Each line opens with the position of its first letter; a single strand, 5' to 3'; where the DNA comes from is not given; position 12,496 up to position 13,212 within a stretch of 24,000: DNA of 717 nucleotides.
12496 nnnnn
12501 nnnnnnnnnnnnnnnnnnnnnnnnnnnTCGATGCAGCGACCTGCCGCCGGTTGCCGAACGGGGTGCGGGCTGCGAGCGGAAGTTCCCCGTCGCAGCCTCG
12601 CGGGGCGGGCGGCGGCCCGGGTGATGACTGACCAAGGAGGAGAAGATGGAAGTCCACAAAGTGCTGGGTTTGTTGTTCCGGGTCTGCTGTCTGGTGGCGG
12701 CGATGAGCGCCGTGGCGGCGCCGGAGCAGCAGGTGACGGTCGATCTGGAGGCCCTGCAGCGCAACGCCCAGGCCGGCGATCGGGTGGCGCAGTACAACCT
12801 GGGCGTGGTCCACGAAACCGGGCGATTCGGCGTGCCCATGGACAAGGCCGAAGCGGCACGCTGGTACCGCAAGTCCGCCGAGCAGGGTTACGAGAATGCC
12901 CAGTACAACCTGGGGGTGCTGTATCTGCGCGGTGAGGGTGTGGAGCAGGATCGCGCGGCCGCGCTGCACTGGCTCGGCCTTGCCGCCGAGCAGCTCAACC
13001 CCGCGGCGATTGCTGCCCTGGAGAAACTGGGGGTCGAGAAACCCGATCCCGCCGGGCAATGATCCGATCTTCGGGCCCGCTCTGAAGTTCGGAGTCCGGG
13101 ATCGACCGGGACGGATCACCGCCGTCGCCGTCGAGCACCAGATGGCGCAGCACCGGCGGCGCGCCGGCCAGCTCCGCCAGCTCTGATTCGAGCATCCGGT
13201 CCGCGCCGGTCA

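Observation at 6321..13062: Fap-type functional-amyloid operon in a non-canonical layout (no fapA, sigma-54 promoter, appended Sel1 gene)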

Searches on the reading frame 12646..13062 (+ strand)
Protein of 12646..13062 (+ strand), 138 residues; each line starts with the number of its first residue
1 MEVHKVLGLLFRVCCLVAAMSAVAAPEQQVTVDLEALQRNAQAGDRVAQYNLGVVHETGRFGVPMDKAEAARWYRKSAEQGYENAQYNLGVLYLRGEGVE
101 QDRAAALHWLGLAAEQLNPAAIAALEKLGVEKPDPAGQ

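Call 3: search_protein_families(library=pfam, proteins=[window:12646-13062:+], max_evalue=0.01)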
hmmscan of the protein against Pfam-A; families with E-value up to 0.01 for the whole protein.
window:12646-13062:+ (138 aa): 2 families
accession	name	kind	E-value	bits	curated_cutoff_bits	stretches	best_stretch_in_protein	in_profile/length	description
PF08238.18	Sel1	-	5.8e-21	74.6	30.7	2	85-116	3-34/36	Sel1 repeat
PF23310.1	TPR_27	-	0.0025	17.9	27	0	73-107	51-85/110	Plant tetratrico peptide repeats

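Call 4: search_protein_families(library=ncbifam, proteins=[window:12646-13062:+], max_evalue=0.01)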
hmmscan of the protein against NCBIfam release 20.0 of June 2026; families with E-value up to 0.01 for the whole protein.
window:12646-13062:+ (138 aa): 4 families
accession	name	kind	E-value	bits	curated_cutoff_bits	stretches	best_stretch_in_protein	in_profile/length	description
NF033786.1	phenyl_MerG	equivalog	1.1e-13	51.6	350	1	34-93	53-111/217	phenylmercury resistance protein MerG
NF038194.1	AlgK_TPR_lipo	equivalog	5.2e-06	25.4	700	1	35-128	323-414/448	alginate biosynthesis TPR repeat lipoprotein AlgK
NF047621.1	FlgprotMotXVib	equivalog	0.00045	19.7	330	1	27-125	89-188/211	flagellar protein MotX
NF045484.1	TransRegExoR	equivalog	0.0021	17.3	450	1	66-108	58-100/267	exopolysaccharide production regulator ExoR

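Call 30: find_homologous_proteins(query=window:12646-13062:+, max_evalue=0.00001)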
Query window:12646-13062:+ (138 aa): 205 proteins with E <= 0.00001 among 436 candidates; the best 120 are listed.
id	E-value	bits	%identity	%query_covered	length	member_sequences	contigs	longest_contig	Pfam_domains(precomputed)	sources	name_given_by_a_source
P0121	3.6e-84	297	100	100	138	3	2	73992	PF08238.19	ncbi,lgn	ncbi:MAG: tetratricopeptide repeat protein [Pseudomonadota bacterium]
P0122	1.2e-72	260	88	100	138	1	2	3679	PF08238.19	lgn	-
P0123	7.6e-72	257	87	100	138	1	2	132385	PF08238.19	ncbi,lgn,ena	-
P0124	1.7e-71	256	85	100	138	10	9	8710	PF08238.19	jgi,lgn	jgi:TPR repeat protein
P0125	1.4e-69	250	82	99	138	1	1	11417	PF08238.19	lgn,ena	-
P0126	2.5e-69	249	84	100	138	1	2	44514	PF08238.19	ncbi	ncbi:MAG: tetratricopeptide repeat protein [Porticoccaceae bacterium]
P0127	3.0e-68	246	83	100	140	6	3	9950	PF08238.19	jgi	jgi:TPR repeat protein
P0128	6.1e-68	245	80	100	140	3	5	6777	PF08238.19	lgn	-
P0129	2.0e-67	243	87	86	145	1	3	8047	PF08238.19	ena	-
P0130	3.6e-64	233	77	99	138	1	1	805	PF08238.19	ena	-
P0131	1.2e-62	228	89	82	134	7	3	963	PF08238.19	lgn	-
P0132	6.8e-61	222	87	80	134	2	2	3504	PF08238.19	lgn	-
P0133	9.7e-59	215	75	100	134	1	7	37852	PF08238.19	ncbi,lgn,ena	-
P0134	4.7e-53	197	71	100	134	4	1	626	PF08238.19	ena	-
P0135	5.6e-52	193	70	97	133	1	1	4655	PF08238.19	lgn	-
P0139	5.5e-44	167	66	88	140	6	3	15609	PF08238.19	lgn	-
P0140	1.1e-43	166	69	78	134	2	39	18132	PF08238.19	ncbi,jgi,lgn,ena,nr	ncbi:MAG TPA: tetratricopeptide repeat protein [Porticoccaceae bacterium]|nr:tetratricopeptide repea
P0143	1.7e-41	159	62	94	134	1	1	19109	PF08238.19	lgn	-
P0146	1.9e-40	156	65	90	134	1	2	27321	PF08238.19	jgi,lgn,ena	jgi:TPR repeat protein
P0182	2.8e-25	107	62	68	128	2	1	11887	PF08238.19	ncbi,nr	ncbi:MAG: sel1 repeat family protein [Porticoccaceae bacterium]|nr:sel1 repeat family protein [Porti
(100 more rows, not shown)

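Call 31: find_encoding_contigs(protein=P0143, flank=10000, max_places=2)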
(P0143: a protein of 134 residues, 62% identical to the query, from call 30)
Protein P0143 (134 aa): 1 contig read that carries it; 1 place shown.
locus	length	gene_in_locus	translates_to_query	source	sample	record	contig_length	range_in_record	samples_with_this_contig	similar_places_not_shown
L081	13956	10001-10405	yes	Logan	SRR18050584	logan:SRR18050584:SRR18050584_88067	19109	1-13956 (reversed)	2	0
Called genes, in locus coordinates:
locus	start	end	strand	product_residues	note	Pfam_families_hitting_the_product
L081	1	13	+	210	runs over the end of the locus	PF02798:GST_N, PF13417:GST_N_3, PF13409:GST_N_2, PF00043:GST_C, PF13410:GST_C_2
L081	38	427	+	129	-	PF04386:SspB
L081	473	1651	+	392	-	PF00108:Thiolase_N, PF02803:Thiolase_C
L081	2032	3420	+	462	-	PF00158:Sigma54_activat, PF14532:Sigma54_activ_2, PF00004:AAA (faint), PF07728:AAA_5 (faint), PF25601:AAA_lid_14, PF02954:HTH_8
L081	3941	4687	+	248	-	PF27129:FapBC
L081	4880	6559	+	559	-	PF27129:FapBC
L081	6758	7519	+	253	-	PF03412:Peptidase_C39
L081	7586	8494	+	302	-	-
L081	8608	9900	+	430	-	PF13557:Phenol_MetA_deg (weak)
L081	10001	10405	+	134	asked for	PF08238:Sel1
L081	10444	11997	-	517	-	PF05977:MFS_3, PF07690:MFS_1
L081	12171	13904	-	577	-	PF07969:Amidohydro_3, PF01979:Amidohydro_1 (weak)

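Call 32: find_encoding_contigs(protein=P0140, flank=10000, max_places=3)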
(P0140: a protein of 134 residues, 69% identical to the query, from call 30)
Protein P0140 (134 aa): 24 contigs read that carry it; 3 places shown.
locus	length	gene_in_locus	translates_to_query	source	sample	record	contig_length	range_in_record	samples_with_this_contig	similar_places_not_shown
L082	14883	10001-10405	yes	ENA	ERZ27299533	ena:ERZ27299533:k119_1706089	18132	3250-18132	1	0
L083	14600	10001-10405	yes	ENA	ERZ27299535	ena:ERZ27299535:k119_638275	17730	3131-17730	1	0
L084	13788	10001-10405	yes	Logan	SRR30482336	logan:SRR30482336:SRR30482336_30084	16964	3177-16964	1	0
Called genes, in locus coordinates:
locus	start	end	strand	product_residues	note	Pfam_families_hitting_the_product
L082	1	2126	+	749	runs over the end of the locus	-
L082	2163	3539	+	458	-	PF07044:DUF1329, PF17131:TP_0789-like (faint)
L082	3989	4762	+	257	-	PF27129:FapBC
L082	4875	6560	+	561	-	PF27129:FapBC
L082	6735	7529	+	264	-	PF03412:Peptidase_C39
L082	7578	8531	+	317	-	-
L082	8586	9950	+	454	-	PF13557:Phenol_MetA_deg (faint)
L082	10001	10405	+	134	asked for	PF08238:Sel1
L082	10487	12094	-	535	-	PF05977:MFS_3, PF07690:MFS_1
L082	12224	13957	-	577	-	PF07969:Amidohydro_3, PF01979:Amidohydro_1 (weak)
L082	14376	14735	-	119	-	PF12973:Cupin_7, PF07883:Cupin_2 (weak)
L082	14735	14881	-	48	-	?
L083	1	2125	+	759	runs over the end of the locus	-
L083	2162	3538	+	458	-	PF07044:DUF1329, PF17131:TP_0789-like (faint)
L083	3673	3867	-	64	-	-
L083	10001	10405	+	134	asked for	PF08238:Sel1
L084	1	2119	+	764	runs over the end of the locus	-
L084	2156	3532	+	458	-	PF07044:DUF1329, PF17131:TP_0789-like (faint)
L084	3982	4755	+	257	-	PF27129:FapBC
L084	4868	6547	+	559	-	PF27129:FapBC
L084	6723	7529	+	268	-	PF03412:Peptidase_C39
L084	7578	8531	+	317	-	-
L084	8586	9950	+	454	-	PF13557:Phenol_MetA_deg (faint)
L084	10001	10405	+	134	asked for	PF08238:Sel1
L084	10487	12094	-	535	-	PF05977:MFS_3, PF07690:MFS_1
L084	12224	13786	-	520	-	?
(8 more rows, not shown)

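Call 33: find_encoding_contigs(protein=P0146, flank=10000, max_places=2)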
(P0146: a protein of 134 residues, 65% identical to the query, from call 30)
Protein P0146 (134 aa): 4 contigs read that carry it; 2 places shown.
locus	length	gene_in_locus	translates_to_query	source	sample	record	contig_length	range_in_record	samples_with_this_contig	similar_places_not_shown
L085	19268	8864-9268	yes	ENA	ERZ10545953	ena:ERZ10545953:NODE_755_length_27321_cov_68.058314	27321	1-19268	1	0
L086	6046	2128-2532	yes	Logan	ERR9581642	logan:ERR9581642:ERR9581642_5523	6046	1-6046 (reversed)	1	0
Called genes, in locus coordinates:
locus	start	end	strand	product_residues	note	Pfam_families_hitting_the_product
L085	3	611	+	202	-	?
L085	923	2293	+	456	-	PF00158:Sigma54_activat, PF14532:Sigma54_activ_2, PF25601:AAA_lid_14, PF02954:HTH_8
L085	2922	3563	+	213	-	PF27129:FapBC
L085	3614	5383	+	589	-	PF27129:FapBC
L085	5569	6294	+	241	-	PF03412:Peptidase_C39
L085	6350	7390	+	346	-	-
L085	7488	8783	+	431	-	PF13557:Phenol_MetA_deg (weak)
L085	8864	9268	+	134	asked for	PF08238:Sel1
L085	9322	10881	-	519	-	PF05977:MFS_3, PF07690:MFS_1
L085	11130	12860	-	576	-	PF01979:Amidohydro_1 (faint), PF07969:Amidohydro_3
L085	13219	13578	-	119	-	PF12973:Cupin_7, PF07883:Cupin_2 (faint)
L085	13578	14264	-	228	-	PF00857:Isochorismatase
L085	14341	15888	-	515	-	PF00005:ABC_tran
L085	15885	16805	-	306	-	PF02653:BPD_transp_2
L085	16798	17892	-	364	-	PF02653:BPD_transp_2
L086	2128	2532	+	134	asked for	PF08238:Sel1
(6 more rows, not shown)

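Call 44: find_encoding_contigs(protein=P0121, flank=10000, max_places=2)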
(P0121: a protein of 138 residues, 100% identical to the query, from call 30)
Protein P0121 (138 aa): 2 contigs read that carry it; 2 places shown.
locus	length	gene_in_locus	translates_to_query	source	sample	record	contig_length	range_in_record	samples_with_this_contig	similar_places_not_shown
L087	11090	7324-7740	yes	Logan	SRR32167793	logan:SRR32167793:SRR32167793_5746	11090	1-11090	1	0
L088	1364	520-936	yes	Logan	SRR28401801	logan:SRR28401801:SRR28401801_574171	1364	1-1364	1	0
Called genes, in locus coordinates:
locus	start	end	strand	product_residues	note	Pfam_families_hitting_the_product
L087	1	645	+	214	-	?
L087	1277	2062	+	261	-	PF27129:FapBC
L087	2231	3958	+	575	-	PF27129:FapBC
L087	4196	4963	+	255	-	PF03412:Peptidase_C39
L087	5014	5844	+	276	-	-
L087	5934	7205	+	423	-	PF13557:Phenol_MetA_deg (weak)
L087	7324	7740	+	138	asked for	PF08238:Sel1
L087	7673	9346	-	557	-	PF05977:MFS_3, PF07690:MFS_1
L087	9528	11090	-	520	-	?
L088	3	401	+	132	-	?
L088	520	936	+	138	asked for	PF08238:Sel1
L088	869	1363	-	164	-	?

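Call 60: predict_structure(alignment_id=A6)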
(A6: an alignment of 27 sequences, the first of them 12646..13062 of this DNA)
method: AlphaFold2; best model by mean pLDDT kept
length: 138 residues; sequences in the alignment: 27
mean_pLDDT: 86.4   pTM: 0.72
mean pLDDT of the five models: 86.4, 85.8, 85.4, 84.7, 83.8
residues with pLDDT >= 90: 97; 70-90: 4; 50-70: 34; < 50: 3
segments of 3 or more residues with pLDDT < 50: none
pLDDT, mean of each block of 10 residues (from residue 1): 59 59 53 93 99 98 97 99 99 98 98 98 96 58
secondary structure, 60 per line:
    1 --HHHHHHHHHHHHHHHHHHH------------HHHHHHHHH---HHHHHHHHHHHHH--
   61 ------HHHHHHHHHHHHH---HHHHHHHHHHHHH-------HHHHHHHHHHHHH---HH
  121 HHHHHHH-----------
elements in order: H3-21 H34-42 H46-58 H67-79 H83-95 H103-115 H119-127

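Call 62: fold_search(model_id=the predicted structure, library=pdb)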
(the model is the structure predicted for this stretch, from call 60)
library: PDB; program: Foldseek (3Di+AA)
matches with E <= 10: 277; with E <= 0.001: 23
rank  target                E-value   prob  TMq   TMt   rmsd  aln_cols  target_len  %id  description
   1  6ok3_B                5.8e-06  1.00  0.62  0.18   2.7       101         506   48  Crystal structure of Sel1 repeat protein from Oxalobacter formigenes (released 2020-04-15)
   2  6ok3_A                6.7e-06  1.00  0.62  0.18   2.7       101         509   48  Crystal structure of Sel1 repeat protein from Oxalobacter formigenes (released 2020-04-15)
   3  6ur7_A                1.0e-05  1.00  0.60  0.35  10.7       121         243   30  Crystal structure of Sel1 repeat protein from Oxalobacter formigenes (released 2020-10-28)
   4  4bwr                  1.4e-05  1.00  0.62  0.18   0.7        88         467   42  Crystal structure of c5321: a protective antigen present in uropathogenic Escherichia coli strains displaying an SLR fol (released 2013-07-24)
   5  6onw_A                1.7e-05  1.00  0.65  0.26   0.7        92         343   41  Crystal structure of Sel1 repeat protein from Oxalobacter formigenes (released 2020-04-29)
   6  6ur7_B                2.5e-05  1.00  0.59  0.33   1.0        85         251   35  Crystal structure of Sel1 repeat protein from Oxalobacter formigenes (released 2020-10-28)
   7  6onw_B                2.7e-05  1.00  0.65  0.26   0.7        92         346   41  Crystal structure of Sel1 repeat protein from Oxalobacter formigenes (released 2020-04-29)
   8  6orc_B                3.1e-05  1.00  0.66  0.68   0.6        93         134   38  Crystal structure of Sel1 repeat protein from Oxalobacter formigenes (released 2020-05-06)
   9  6orc_A                3.1e-05  1.00  0.58  0.60   1.7        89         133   38  Crystal structure of Sel1 repeat protein from Oxalobacter formigenes (released 2020-05-06)
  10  8sxq_B                4.1e-05  1.00  0.65  0.26   3.6        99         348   39  Crystal structure of Sel-1 repeat protein LceB from Legionella pneumophila (released 2024-01-24)
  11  6ork_B                4.3e-05  1.00  0.60  0.35   2.1        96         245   38  Crystal structure of Sel1 repeat protein from Oxalobacter formigenes (released 2020-05-06)
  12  6ork_A                6.6e-05  1.00  0.61  0.35   1.2        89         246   38  Crystal structure of Sel1 repeat protein from Oxalobacter formigenes (released 2020-05-06)
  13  8sxq_A                8.6e-05  1.00  0.60  0.24   0.8        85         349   41  Crystal structure of Sel-1 repeat protein LceB from Legionella pneumophila (released 2024-01-24)
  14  8sxq_C                9.0e-05  1.00  0.64  0.26   0.9        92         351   38  Crystal structure of Sel-1 repeat protein LceB from Legionella pneumophila (released 2024-01-24)
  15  6ok0_D                1.1e-04  1.00  0.56  0.59   0.7        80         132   36  Crystal structure of Sel1 repeat protein from Oxalobacter formigenes (released 2020-04-15)
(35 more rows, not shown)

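Call 64: find_encoding_contigs(protein=P0182, flank=8000, max_places=2)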
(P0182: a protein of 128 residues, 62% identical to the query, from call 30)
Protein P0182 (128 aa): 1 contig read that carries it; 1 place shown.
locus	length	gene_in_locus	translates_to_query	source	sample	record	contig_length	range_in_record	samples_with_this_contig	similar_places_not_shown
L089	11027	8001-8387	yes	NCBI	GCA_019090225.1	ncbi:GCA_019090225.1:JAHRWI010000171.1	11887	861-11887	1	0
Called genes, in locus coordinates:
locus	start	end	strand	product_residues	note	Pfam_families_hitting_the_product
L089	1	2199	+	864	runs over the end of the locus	PF00330:Aconitase, PF00694:Aconitase_C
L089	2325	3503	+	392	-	PF04303:PrpF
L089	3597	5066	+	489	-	-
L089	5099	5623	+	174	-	-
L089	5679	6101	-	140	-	PF13577:SnoaL_4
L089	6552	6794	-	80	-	-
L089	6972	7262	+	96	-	PF01797:Y1_Tnp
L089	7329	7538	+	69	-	-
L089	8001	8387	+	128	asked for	PF08238:Sel1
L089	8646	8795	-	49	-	-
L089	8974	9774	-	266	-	PF13489:Methyltransf_23, PF13649:Methyltransf_25, PF13847:Methyltransf_31 (weak), PF08241:Methyltransf_11, PF08242:Methyltransf_12 (weak)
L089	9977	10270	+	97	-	PF13936:HTH_38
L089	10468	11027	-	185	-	PF02126:PTE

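Call 65: find_encoding_contigs(protein=P0139, flank=8000, max_places=2)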
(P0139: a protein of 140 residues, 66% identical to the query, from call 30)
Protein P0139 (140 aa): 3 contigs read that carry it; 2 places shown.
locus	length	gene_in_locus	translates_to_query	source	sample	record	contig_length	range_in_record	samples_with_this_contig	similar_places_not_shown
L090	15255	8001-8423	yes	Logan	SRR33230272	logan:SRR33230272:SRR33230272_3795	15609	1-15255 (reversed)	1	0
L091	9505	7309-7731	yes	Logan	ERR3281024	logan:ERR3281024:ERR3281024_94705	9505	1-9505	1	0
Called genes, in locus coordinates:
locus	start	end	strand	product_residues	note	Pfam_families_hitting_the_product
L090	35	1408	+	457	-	PF00158:Sigma54_activat, PF14532:Sigma54_activ_2, PF25601:AAA_lid_14, PF02954:HTH_8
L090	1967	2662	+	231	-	PF27129:FapBC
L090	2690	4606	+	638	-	PF27129:FapBC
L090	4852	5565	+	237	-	PF03412:Peptidase_C39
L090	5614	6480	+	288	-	-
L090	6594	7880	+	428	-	PF13557:Phenol_MetA_deg (faint)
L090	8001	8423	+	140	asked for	PF08238:Sel1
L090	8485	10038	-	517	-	PF05977:MFS_3, PF07690:MFS_1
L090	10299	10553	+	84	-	-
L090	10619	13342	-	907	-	PF13583:Reprolysin_4, PF13688:Reprolysin_5, PF13574:Reprolysin_2, PF13582:Reprolysin_3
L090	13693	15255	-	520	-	?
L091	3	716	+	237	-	?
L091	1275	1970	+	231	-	PF27129:FapBC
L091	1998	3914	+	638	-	PF27129:FapBC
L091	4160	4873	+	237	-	PF03412:Peptidase_C39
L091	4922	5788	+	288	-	-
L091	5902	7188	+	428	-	PF13557:Phenol_MetA_deg (faint)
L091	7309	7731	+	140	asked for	PF08238:Sel1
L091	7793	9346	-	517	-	PF05977:MFS_3, PF07690:MFS_1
